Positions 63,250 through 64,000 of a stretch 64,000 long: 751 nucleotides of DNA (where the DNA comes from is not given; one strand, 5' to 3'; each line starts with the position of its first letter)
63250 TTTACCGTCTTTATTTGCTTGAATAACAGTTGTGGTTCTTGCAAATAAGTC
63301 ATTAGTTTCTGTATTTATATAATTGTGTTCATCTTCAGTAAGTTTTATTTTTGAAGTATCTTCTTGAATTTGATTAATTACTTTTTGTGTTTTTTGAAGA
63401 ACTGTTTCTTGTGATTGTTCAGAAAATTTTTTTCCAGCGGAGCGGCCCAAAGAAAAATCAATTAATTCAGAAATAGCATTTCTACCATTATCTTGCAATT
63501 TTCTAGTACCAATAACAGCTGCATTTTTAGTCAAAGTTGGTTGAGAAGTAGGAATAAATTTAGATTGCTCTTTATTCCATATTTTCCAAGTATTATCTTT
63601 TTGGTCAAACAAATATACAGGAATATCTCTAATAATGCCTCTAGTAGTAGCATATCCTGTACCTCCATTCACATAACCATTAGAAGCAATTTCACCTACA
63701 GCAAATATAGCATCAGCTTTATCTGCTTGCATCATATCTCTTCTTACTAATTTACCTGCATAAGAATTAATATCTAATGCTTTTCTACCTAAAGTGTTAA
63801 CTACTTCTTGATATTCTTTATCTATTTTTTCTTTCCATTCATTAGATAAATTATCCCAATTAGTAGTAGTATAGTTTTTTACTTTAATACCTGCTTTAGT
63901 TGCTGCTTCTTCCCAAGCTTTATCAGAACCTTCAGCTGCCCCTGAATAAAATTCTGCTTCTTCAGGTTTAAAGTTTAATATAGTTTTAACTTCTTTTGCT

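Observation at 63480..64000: SLOG (LOG/DprA/YpsA-like) Rossmann domain fused to the N-terminal part of the phage RNAP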

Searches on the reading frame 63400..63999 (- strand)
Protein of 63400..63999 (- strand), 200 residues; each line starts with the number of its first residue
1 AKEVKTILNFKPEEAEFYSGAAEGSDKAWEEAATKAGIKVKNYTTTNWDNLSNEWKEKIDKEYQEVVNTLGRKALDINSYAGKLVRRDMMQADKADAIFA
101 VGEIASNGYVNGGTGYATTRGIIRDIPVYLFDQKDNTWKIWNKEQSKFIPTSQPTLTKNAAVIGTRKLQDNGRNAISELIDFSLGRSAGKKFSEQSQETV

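Call 8: search_protein_families(library=pfam, proteins=[window:63400-63999:-], max_evalue=1)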
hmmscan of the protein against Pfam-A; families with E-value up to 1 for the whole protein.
window:63400-63999:- (200 aa): 2 families
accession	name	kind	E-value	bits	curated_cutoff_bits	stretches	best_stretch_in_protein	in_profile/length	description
PF02481.21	DNA_processg_A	-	0.1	12.2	29.6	0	157-180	44-67/212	DNA recombination-mediator protein A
PF02317.23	Octopine_DH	-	0.13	12.7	30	1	46-130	41-122/150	NAD/NADP octopine/nopaline dehydrogenase, alpha-helical domain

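Call 9: search_protein_families(library=phrogs, proteins=[window:63400-63999:-], max_evalue=0.01)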
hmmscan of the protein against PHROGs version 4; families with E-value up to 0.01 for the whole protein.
window:63400-63999:- (200 aa): 2 families
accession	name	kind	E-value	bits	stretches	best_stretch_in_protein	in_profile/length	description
phrog_768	-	DNA, RNA and nucleotide metabolism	9.5e-10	39.3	1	16-137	35-172/191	DprA-like DNA recombination-mediator protein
phrog_289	-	other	0.0011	18.9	1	10-144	52-151/500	GTP-binding domain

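Call 20: find_homologous_proteins(query=window:63400-63999:-, max_evalue=0.001)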
Query window:63400-63999:- (200 aa): 17 proteins with E <= 0.001 among 219 candidates.
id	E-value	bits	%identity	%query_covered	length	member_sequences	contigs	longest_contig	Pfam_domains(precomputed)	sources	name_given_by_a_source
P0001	2.0e-67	244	65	83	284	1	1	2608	-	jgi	jgi:hypothetical protein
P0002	5.0e-57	210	82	59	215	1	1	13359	-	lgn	-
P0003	1.3e-45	173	51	83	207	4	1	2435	-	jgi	jgi:hypothetical protein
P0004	1.5e-45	173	50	89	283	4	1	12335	-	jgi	-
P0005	4.4e-43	165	79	46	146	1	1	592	-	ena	-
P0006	1.1e-41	160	56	80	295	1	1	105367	-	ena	-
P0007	1.2e-38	151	76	46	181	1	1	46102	-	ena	-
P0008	2.0e-37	147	47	85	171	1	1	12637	-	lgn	-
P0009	2.2e-37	146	46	82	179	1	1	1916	-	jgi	-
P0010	4.8e-37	145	74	46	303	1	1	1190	-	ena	-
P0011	1.9e-36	143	41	84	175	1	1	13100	-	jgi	-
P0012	1.2e-33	134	44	83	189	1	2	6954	-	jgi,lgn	jgi:hypothetical protein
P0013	2.0e-32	130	47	83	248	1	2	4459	-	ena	-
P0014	3.2e-30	123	53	64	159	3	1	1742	-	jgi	-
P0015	2.1e-24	104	62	45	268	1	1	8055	-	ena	-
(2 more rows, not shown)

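Call 33: predict_structure(alignment_id=A1)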
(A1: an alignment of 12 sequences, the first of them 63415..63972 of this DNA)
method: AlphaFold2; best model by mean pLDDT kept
length: 186 residues; sequences in the alignment: 12
mean_pLDDT: 93.2   pTM: 0.87
mean pLDDT of the five models: 93.2, 93.2, 92.8, 92.5, 91.5
residues with pLDDT >= 90: 169; 70-90: 8; 50-70: 2; < 50: 7
segments of 3 or more residues with pLDDT < 50: 180-186
pLDDT, mean of each block of 10 residues (from residue 1): 95 94 97 96 96 96 95 94 94 95 93 97 97 97 96 96 97 82 41
secondary structure, 60 per line:
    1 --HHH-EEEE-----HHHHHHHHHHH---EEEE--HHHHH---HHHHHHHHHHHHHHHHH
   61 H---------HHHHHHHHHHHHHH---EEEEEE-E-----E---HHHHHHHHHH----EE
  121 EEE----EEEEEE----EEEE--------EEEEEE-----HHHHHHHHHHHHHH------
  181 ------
elements in order: E7-10 H16-26 E30-33 H36-40 H44-61 H71-84 E88-93 H105-114 E119-123 E128-133 E138-141 E150-155 H161-174

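Call 36: fold_search(model_id=the predicted structure, library=pdb)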
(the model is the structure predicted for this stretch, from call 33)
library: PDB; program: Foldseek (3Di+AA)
matches with E <= 10: 567; with E <= 0.001: 0
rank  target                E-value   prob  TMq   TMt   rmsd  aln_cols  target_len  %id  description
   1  3lwt                  5.6e-02  0.33  0.30  0.15  14.1       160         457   11  Crystal structure of the Yeast Sac1: Implications for its phosphoinositide phosphatase function (released 2010-05-05)
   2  6slh_BBB              6.4e-02  0.10  0.18  0.12  17.9       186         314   17  Conformational flexibility within the small domain of human serine racemase. (released 2020-02-12)
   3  7r0f_A                6.8e-02  0.35  0.32  0.18  10.4       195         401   10  Crystal structure of a flavodiiron protein D52K mutant in the oxidized state from Escherichia coli (released 2023-02-15)
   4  4n7b                  7.2e-02  0.33  0.33  0.21  16.0       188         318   11  Structure of the E-1-hydroxy-2-methyl-but-2-enyl-4-diphosphate reductase from Plasmodium falciparum (released 2013-11-20)
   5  7nbd_DDD              7.2e-02  0.10  0.19  0.12  17.3       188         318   14  Crystal structure of human serine racemase in complex with DSiP fragment Z235449082, XChem fragment screen. (released 2021-03-03)
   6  3hmk_B                7.2e-02  0.08  0.18  0.12  18.5       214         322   14  Crystal Structure of Serine Racemase (released 2010-01-26)
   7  6etb_A                7.7e-02  0.30  0.31  0.18  10.5       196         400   10  Aerobic S262Y mutation of E. coli FLRD core (released 2018-11-07)
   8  6zsp_BBB              8.7e-02  0.08  0.19  0.12  18.1       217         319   15  Human serine racemase bound to ATP and malonate. (released 2021-03-03)
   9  3l6r                  8.7e-02  0.08  0.19  0.12  17.6       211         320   14  The structure of mammalian serine racemase: Evidence for conformational changes upon inhibitor binding (released 2010-01-26)
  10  3hmk_A                8.7e-02  0.07  0.17  0.11  17.7       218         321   13  Crystal Structure of Serine Racemase (released 2010-01-26)
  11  5x2l_A                9.3e-02  0.09  0.19  0.12  17.1       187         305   14  Crystal Structure of Human Serine Racemase (released 2018-01-31)
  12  7r2o_A                1.1e-01  0.28  0.32  0.18  10.7       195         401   10  Crystal structure of a flavodiiron protein S262Y mutant in the oxidized state from Escherichia coli (released 2023-02-15)
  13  7nbf_BBB              1.1e-01  0.08  0.19  0.12  17.1       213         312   12  Crystal structure of human serine racemase in complex with DSiP fragment Z126932614, XChem fragment screen. (released 2021-03-03)
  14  5g1n_A                1.3e-01  0.12  0.24  0.16  17.4       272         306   10  Aspartate transcarbamoylase domain of human CAD bound to PALA (released 2016-06-22)
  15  8whx_c                1.4e-01  0.28  0.32  0.29  12.7       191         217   12  Cryo- EM structure of Mycobacterium smegmatis 70S ribosome and RafH. (released 2024-02-28)
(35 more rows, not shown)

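Call 37: search_protein_representatives(alignment_id=A1)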
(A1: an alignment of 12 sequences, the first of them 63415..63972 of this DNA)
Query: 12 sequences, 211 profile positions. Proteins with E-value up to 0.001 (for the whole library): 2060; up to 1e-10: 1495; up to 1e-30: 264. The best 150 are listed.
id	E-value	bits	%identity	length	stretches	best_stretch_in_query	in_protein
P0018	5.7e-84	297.2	-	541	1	4-204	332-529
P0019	1.8e-81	289.1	-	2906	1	13-207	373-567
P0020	3.5e-81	288.1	-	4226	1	4-197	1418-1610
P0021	3.5e-79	281.6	-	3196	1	4-195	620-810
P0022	1.2e-78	279.9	-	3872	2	16-200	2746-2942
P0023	1.1e-77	276.7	-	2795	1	10-198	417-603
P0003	1.4e-75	269.8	-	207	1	8-187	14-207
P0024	1.2e-74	266.7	-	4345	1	11-196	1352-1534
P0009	5.5e-74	264.6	-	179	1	18-193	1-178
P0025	1.5e-72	259.9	-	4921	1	11-201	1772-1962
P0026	2.3e-72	259.3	-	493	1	8-199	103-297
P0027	1.0e-71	257.2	-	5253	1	19-195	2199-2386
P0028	1.1e-71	257.1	-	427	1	7-201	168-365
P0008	2.8e-71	255.7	-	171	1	18-190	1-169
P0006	1.1e-70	253.8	-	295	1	6-173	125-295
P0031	5.5e-69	248.3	-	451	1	19-185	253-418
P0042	2.1e-62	226.8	-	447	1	7-204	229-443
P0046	3.0e-61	223.0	-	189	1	17-192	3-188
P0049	8.5e-60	218.2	-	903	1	20-190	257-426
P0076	5.4e-54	199.3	-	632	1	17-194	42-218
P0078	8.2e-54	198.7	-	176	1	22-191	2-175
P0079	2.3e-53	197.2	-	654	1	14-192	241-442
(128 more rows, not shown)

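Call 50: search_protein_families(library=pfam, proteins=[P0018, P0026, P0028, P0031, P0042, P0006, P0010, P0049, P0076, P0079], max_evalue=0.01)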
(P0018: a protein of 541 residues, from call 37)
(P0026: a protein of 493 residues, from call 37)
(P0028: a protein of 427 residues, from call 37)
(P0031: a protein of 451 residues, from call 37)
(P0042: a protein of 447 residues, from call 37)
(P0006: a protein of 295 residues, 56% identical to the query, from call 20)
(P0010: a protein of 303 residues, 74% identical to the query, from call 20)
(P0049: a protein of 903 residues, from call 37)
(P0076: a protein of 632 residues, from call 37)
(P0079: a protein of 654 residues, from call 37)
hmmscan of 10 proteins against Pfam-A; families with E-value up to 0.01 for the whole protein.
P0018 (541 aa): 1 family
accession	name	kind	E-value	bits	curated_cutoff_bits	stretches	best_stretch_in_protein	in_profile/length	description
PF08719.17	NADAR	-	2.7e-08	34.7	35.1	1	203-318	32-133/163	NADAR domain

P0026 (493 aa): 1 family
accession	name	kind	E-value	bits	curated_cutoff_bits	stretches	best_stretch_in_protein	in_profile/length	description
PF08902.16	DUF1848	-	2.3e-06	28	30.5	1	2-78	197-262/262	Domain of unknown function (DUF1848)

P0028 (427 aa): 0 families

P0031 (451 aa): 0 families

P0042 (447 aa): 0 families

P0006 (295 aa): 0 families

P0010 (303 aa): 0 families

P0049 (903 aa): 20 families
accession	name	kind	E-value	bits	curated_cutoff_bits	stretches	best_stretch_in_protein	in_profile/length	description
PF13604.12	AAA_30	-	1e-19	71.5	27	1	470-632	16-158/191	AAA domain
PF13245.12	AAA_19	-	1.7e-14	54.6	25.1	1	471-601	10-131/134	AAA domain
PF01443.25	Viral_helicase1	-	1.3e-07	32.1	21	1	476-606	2-104/228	Viral superfamily 1 RNA helicase core domain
PF05970.20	PIF1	-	4.3e-07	30.2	25.9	1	443-606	1-159/223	PIF1-like helicase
PF09848.15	SLFN-g3_helicase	-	5.2e-06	26.4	24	1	472-645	1-176/354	Schlafen group 3, DNA/RNA helicase domain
PF13538.12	UvrD_C_2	-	6.2e-06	26.4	27.4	1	836-856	2-22/52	UvrD-like helicase C-terminal domain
PF25199.1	nSTAND_NTPase5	-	1.7e-05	25.1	34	1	459-497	28-66/145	Novel STAND NTPase 5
PF13401.12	AAA_22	-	2.5e-05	25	27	1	470-592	3-120/130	AAA domain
PF00931.28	NB-ARC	-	0.00019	21.2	23.5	1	455-496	4-42/248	NB-ARC domain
PF24883.2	NPHP3_N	-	0.00038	21.1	24.8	1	468-500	18-50/164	Nephrocystin 3, N-terminal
PF13173.12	AAA_14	-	0.0005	20.5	27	1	472-593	2-96/129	AAA domain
PF13191.12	AAA_16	-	0.00053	21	32.6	1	462-504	15-52/167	AAA ATPase domain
PF01637.24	ATPase_2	-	0.00055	20.2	33.2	1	472-584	20-134/225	ATPase domain predominantly from Archaea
PF00004.35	AAA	-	0.0009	20.1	21.2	0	477-570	3-69/131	ATPase family associated with various cellular activities (AAA)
PF05729.18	NACHT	-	0.0012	19.1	26.7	0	475-504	3-32/167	NACHT domain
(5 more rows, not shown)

P0076 (632 aa): 0 families

P0079 (654 aa): 0 families

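Call 54: search_protein_families(library=phrogs, proteins=[P0006, P0010], max_evalue=0.01)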
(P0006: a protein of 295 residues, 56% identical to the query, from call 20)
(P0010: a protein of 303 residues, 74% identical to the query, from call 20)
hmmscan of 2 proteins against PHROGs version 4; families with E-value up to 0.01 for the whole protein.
P0006 (295 aa): 3 families
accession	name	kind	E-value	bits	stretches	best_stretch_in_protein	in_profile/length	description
phrog_2072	-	unknown function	2.1e-15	57.8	1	2-98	48-131/143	-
phrog_768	-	DNA, RNA and nucleotide metabolism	1.9e-07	31.8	1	141-269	36-180/191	DprA-like DNA recombination-mediator protein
phrog_289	-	other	0.0067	16.3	1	118-264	30-146/500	GTP-binding domain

P0010 (303 aa): 0 families

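Call 57: search_solved_structures(query=A2, max_evalue=10, show_alignments=4)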
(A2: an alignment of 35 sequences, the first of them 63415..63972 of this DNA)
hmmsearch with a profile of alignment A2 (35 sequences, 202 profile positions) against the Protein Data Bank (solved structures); distinct sequences matched with E-value up to 10: 9.
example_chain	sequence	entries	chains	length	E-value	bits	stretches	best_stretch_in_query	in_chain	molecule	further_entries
6z2i_A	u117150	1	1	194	0.00027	23.9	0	12-47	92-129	de novo designed TIM barrel DeNovoTIM6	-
4g9k_A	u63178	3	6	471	0.089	15.7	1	54-95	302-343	Rotenone-insensitive NADH-ubiquinone oxidoreductase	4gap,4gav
5yjw_A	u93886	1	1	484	0.093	15.6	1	54-95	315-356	Rotenone-insensitive NADH-ubiquinone oxidoreductase, mitochondrial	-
5yjy_A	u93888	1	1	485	0.094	15.6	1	54-95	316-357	Rotenone-insensitive NADH-ubiquinone oxidoreductase, mitochondrial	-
5yjx_A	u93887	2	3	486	0.094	15.6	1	54-95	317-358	Rotenone-insensitive NADH-ubiquinone oxidoreductase, mitochondrial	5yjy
4g6g_A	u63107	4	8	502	0.099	15.5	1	54-95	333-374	Rotenone-insensitive NADH-ubiquinone oxidoreductase, mitochondrial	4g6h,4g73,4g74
8zva_A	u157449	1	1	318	0.52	13.2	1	3-100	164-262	DNA processing protein DprA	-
9vzo_A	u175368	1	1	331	0.53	13.1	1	3-100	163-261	DprA-like antitoxin protein ShosA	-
3uqz_A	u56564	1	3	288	1.4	11.8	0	152-176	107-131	DNA processing protein DprA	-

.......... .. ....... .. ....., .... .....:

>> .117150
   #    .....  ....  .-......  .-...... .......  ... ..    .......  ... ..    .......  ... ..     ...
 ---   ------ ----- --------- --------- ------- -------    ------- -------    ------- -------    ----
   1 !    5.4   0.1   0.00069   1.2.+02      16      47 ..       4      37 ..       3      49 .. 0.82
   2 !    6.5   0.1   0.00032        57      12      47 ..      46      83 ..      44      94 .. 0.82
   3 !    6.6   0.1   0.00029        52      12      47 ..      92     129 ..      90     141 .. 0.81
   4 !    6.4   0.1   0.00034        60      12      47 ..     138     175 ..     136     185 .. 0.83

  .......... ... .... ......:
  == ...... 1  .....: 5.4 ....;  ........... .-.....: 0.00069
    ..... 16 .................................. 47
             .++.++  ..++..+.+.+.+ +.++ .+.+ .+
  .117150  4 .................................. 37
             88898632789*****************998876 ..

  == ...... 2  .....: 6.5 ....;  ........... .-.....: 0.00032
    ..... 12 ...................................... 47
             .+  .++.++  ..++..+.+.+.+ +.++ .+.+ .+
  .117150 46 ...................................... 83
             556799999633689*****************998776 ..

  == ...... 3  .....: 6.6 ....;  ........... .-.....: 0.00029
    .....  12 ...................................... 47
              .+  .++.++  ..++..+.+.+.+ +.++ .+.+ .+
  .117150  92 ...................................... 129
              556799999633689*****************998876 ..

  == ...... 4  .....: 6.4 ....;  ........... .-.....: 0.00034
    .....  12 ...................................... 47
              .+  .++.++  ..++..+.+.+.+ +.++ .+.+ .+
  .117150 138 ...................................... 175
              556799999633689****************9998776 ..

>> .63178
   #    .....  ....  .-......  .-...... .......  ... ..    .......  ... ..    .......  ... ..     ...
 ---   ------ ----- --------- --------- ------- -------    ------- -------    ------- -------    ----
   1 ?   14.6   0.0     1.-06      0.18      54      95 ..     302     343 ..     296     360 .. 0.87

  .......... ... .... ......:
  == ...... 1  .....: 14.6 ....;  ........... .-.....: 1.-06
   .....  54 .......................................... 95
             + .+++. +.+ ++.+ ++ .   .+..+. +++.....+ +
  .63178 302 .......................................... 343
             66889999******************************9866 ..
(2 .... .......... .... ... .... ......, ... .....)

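Call 58: search_protein_families(library=pfam, alignment_id=A2, max_evalue=1)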
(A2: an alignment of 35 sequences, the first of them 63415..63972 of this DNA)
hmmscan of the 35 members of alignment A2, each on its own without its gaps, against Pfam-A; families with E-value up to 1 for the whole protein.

A. member 1, window:63415-63972:- (186 aa): 2 families
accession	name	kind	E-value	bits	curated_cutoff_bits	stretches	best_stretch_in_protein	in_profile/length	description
PF02317.23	Octopine_DH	-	0.11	12.9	30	1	37-121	41-122/150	NAD/NADP octopine/nopaline dehydrogenase, alpha-helical domain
PF02481.21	DNA_processg_A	-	0.11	12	29.6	0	148-171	44-67/212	DNA recombination-mediator protein A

B. families by the number of members that match (of 35 scanned): 35 families (the first 25 are shown)
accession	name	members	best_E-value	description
PF02481.21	DNA_processg_A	14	0.0013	DNA recombination-mediator protein A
PF05014.21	Nuc_deoxyrib_tr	3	0.013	Nucleoside 2-deoxyribosyltransferase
PF10686.14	YAcAr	3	0.036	YspA, cpYpsA-related SLOG family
PF22100.1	VtrA_C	2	0.0056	VtrA C-terminal periplasmic domain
PF19788.4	DUF6272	1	0.017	Family of unknown function (DUF6272)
PF18061.6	CRISPR_Cas9_WED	1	0.021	CRISPR-Cas9 WED domain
PF02825.26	WWE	1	0.023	WWE domain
PF03202.18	Lipoprotein_10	1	0.023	Putative mycoplasma lipoprotein, C-terminal region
PF05823.17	Gp-FAR-1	1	0.029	Nematode fatty acid retinoid binding protein (Gp-FAR-1)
PF12694.12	cpYpsA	1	0.035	Circularly permutated YpsA SLOG family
PF06053.17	DUF929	1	0.037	Domain of unknown function (DUF929)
PF11709.13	Mit_ribos_Mrp51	1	0.048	Mitochondrial ribosomal protein subunit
PF08505.15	MMR1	1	0.05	Mitochondrial Myo2 receptor-related protein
PF11637.13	UvsW-1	1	0.062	UvsW.1 domain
PF25011.1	VSR_TRX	1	0.068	Vacuolar sorting receptor thioredoxin-like domain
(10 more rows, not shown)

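Call 59: search_protein_families(library=pfam, proteins=[P0020, P0025], max_evalue=0.001)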
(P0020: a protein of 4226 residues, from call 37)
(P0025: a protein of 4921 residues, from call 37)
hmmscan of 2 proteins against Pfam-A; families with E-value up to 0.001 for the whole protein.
P0020 (4226 aa): 8 families
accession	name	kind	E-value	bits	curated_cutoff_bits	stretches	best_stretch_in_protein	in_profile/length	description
PF13604.12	AAA_30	-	1.1e-27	97.5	27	1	183-368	4-170/191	AAA domain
PF13245.12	AAA_19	-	1.8e-18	67.5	25.1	1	198-329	9-132/134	AAA domain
PF05970.20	PIF1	-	2.9e-13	50.4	25.9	1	182-330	3-156/223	PIF1-like helicase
PF18760.7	ART-PolyVal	-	1.1e-12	49.3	31.2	1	1025-1163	1-140/140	ADP-Ribosyltransferase in polyvalent proteins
PF08719.17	NADAR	-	1.2e-10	42.4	35.1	1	1649-1732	33-116/163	NADAR domain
PF13538.12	UvrD_C_2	-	2.7e-07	30.8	27.4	1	593-619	2-28/52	UvrD-like helicase C-terminal domain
PF13401.12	AAA_22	-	2.4e-06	28.3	27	1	198-322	3-123/130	AAA domain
PF07728.20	AAA_5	-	0.00017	22.1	22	0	205-319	4-99/139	AAA domain (dynein-related subfamily)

P0025 (4921 aa): 9 families
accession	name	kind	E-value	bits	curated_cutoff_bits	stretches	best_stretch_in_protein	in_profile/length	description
PF13604.12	AAA_30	-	4.1e-28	98.9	27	1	1059-1251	8-174/191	AAA domain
PF13245.12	AAA_19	-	4.8e-18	66.1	25.1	1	1067-1208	9-132/134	AAA domain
PF05970.20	PIF1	-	2.2e-08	34.4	25.9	1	1053-1211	5-158/223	PIF1-like helicase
PF08719.17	NADAR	-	3.6e-08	34.3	35.1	1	2220-2393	9-134/163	NADAR domain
PF13538.12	UvrD_C_2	-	2.7e-07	30.8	27.4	1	1464-1489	2-27/52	UvrD-like helicase C-terminal domain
PF13401.12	AAA_22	-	4e-07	30.8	27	1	1068-1202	4-124/130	AAA domain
PF24883.2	NPHP3_N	-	0.00038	21.1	24.8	0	1067-1104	20-57/164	Nephrocystin 3, N-terminal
PF04851.21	ResIII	-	0.00041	20.7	22.5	1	1049-1189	3-150/164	Type III restriction enzyme, res subunit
PF00004.35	AAA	-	0.00071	20.5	21.2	0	1072-1127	1-38/131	ATPase family associated with various cellular activities (AAA)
